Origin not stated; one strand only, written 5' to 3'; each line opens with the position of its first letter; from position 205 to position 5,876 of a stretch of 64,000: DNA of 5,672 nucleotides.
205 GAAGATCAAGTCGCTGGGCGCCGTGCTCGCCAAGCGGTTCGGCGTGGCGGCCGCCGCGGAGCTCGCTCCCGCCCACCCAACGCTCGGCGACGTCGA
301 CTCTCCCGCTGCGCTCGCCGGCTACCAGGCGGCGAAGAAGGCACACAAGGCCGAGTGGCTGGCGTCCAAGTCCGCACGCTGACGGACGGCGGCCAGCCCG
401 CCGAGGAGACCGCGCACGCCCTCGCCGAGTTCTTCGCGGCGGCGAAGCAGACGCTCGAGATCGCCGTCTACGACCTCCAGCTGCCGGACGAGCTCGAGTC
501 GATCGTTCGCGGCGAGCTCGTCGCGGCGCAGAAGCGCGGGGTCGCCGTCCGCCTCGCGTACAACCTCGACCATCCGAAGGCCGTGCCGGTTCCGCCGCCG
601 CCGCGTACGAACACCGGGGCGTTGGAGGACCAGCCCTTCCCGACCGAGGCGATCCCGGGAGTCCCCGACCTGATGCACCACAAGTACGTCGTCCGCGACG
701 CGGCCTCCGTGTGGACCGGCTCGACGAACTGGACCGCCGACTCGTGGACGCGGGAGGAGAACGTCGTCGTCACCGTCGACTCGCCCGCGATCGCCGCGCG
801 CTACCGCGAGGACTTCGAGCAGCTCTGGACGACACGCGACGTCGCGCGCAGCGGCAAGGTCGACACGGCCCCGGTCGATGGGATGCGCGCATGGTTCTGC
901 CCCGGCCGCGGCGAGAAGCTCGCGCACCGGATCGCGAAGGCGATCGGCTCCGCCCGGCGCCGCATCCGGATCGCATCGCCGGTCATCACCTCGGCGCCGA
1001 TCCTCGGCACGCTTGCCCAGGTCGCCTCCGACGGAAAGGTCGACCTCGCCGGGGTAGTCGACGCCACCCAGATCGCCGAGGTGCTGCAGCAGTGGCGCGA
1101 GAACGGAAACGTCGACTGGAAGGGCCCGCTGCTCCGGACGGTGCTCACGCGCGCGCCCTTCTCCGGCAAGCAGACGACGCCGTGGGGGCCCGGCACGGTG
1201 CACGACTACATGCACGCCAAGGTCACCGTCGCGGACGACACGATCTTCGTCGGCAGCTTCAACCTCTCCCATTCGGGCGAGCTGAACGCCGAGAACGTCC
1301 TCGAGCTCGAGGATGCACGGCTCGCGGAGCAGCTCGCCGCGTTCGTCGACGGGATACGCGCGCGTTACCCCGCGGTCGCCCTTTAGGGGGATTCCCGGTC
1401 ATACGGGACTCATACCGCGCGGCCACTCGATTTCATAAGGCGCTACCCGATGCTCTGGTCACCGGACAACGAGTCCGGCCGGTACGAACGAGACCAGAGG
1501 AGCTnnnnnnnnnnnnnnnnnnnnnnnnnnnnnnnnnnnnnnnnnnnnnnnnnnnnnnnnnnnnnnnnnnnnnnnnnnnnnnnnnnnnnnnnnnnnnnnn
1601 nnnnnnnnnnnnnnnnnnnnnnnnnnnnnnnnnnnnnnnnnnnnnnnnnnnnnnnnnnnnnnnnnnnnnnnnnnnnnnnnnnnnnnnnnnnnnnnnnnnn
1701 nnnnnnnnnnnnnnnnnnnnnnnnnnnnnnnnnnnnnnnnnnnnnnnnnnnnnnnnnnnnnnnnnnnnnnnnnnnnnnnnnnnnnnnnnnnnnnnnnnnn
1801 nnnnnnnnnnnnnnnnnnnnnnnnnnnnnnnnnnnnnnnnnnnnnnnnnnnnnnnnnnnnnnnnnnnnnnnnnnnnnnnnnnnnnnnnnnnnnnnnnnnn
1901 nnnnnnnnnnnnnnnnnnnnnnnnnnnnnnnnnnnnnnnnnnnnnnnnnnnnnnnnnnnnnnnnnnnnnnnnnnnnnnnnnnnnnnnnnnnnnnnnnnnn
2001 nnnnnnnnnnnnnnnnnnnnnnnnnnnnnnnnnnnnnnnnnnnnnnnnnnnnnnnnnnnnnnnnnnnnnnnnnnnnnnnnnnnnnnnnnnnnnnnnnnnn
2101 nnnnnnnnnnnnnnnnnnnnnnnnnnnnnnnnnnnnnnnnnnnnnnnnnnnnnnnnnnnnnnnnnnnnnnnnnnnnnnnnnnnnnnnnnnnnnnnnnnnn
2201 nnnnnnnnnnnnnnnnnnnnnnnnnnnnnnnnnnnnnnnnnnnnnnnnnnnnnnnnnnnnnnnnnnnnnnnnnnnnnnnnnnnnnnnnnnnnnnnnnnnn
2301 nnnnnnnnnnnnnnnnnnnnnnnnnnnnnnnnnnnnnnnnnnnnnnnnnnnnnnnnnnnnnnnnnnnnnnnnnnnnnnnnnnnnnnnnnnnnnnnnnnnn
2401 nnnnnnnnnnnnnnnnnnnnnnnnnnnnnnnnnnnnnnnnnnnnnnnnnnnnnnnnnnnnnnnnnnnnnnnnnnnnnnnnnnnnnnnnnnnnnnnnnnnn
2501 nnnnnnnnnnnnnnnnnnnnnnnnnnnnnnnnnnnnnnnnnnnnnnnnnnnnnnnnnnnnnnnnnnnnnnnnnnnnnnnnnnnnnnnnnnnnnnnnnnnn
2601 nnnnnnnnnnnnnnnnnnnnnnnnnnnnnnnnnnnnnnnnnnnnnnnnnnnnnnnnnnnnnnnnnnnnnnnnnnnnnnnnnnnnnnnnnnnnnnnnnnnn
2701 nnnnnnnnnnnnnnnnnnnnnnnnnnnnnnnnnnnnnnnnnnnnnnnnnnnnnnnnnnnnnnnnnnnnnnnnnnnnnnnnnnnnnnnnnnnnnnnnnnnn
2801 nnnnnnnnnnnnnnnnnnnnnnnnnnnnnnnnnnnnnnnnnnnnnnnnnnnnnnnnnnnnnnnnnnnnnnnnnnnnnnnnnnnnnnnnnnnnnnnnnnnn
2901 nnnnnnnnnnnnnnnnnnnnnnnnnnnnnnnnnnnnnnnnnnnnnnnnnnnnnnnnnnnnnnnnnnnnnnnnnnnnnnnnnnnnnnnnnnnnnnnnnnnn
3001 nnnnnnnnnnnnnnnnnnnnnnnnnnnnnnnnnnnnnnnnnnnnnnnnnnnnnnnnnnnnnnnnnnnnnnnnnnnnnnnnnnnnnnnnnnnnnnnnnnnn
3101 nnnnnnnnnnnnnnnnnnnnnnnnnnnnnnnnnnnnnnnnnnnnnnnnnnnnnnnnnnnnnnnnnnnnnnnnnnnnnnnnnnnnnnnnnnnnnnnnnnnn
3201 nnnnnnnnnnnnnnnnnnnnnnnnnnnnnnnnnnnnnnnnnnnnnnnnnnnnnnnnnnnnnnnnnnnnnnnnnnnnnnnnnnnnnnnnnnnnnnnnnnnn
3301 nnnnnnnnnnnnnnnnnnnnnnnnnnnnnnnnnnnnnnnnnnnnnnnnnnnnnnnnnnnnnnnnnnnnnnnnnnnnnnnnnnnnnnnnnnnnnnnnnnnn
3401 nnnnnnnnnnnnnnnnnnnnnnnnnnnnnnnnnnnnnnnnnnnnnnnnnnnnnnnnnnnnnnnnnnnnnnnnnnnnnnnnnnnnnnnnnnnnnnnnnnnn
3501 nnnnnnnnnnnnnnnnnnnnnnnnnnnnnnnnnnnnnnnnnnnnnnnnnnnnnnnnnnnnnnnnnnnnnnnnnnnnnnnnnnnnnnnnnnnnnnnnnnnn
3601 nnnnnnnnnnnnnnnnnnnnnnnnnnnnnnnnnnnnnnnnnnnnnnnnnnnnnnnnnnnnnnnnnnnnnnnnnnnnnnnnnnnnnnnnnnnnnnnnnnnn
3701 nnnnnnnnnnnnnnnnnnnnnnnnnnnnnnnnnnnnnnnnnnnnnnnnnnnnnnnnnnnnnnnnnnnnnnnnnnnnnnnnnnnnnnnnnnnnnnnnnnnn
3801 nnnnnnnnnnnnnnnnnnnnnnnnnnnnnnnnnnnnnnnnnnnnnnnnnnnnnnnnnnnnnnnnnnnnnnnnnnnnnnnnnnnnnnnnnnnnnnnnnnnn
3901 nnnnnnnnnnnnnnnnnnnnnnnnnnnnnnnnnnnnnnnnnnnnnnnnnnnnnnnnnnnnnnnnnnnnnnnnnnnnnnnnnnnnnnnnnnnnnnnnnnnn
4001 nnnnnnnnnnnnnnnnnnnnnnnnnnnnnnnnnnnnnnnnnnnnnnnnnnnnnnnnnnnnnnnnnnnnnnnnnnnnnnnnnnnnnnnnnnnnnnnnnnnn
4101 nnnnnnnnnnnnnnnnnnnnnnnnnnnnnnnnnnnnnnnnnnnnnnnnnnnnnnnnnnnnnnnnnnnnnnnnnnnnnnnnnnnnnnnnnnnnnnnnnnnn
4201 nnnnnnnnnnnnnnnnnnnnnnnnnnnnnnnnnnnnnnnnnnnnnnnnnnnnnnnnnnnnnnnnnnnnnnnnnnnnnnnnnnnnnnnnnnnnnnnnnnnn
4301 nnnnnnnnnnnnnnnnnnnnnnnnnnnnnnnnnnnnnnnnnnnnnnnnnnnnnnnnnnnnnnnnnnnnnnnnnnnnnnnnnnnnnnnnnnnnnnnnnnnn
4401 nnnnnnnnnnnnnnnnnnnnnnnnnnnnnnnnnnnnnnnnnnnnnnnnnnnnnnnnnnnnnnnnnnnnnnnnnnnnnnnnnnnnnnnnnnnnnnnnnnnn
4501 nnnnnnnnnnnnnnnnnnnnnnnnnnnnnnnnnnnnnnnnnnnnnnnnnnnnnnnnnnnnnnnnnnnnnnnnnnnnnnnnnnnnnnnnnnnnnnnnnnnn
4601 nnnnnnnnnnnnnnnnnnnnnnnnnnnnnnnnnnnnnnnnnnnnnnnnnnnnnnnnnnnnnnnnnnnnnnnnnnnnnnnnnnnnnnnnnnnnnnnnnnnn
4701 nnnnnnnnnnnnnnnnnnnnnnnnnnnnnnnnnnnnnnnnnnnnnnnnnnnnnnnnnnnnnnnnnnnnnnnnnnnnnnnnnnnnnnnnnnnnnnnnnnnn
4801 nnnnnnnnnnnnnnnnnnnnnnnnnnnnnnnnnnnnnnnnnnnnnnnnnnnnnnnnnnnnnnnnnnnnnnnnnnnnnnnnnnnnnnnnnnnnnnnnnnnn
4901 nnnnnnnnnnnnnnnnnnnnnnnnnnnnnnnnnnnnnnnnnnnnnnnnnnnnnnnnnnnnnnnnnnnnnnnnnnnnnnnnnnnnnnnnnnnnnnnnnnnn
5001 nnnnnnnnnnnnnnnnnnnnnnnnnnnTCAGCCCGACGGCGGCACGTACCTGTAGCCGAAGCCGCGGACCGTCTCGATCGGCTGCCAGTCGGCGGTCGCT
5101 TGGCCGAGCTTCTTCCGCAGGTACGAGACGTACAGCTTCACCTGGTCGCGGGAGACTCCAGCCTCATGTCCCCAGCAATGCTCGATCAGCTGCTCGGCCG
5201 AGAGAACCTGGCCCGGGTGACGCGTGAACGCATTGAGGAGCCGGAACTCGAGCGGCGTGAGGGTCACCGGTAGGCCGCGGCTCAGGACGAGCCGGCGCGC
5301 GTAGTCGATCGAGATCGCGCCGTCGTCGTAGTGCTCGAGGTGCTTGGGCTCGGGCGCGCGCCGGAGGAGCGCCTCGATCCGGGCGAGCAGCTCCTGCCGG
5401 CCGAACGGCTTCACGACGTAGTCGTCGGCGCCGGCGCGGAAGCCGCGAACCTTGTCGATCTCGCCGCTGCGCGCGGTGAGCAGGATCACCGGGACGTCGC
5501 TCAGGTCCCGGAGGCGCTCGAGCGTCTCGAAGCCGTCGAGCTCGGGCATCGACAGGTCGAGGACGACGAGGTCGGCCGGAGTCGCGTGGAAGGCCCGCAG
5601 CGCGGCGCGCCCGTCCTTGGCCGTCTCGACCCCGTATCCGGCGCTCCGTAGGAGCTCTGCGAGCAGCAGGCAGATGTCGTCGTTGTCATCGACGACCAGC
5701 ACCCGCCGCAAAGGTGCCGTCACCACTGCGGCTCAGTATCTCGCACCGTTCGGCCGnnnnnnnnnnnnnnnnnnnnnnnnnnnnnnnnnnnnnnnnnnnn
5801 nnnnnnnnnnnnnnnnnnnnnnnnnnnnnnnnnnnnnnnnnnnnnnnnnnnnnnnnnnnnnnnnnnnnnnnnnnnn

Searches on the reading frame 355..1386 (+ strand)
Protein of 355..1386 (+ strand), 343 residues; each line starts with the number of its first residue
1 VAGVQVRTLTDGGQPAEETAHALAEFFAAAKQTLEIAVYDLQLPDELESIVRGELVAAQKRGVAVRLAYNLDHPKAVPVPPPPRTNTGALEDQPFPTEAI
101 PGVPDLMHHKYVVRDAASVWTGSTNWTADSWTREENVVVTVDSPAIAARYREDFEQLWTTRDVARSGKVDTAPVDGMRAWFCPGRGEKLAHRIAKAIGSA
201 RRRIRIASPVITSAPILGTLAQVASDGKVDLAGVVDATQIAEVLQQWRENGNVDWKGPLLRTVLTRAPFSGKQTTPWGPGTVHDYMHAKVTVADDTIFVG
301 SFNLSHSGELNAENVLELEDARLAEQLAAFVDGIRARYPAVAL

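Call 6: search_protein_families(library=pfam, proteins=[window:355-1386:+], max_evalue=0.001)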
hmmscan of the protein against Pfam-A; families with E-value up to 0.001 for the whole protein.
window:355-1386:+ (343 aa): 2 families
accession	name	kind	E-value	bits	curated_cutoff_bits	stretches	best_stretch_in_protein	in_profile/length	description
PF13091.12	PLDc_2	-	4.1e-35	120.9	27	2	25-158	3-132/132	PLD-like domain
PF00614.28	PLDc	-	2e-05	24.9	21.9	0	285-304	4-24/28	Phospholipase D Active site motif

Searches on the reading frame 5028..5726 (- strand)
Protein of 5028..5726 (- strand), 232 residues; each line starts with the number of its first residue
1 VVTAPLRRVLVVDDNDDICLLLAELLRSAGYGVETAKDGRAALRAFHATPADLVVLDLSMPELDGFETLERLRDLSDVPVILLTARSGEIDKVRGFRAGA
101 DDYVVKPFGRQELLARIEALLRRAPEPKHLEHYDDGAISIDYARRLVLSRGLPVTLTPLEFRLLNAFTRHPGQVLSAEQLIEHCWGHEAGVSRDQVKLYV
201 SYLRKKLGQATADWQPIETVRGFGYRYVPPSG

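Call 6: search_protein_families(library=pfam, proteins=[window:5028-5726:-], max_evalue=0.001)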
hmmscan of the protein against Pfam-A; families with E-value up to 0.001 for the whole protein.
window:5028-5726:- (232 aa): 2 families
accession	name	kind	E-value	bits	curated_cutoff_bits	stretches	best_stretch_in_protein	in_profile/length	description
PF00072.30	Response_reg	-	1e-30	106.6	30.2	1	9-118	1-111/111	Response regulator receiver domain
PF00486.34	Trans_reg_C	-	8.2e-24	83.9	26.2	1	153-226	3-76/77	Transcriptional regulatory protein, C terminal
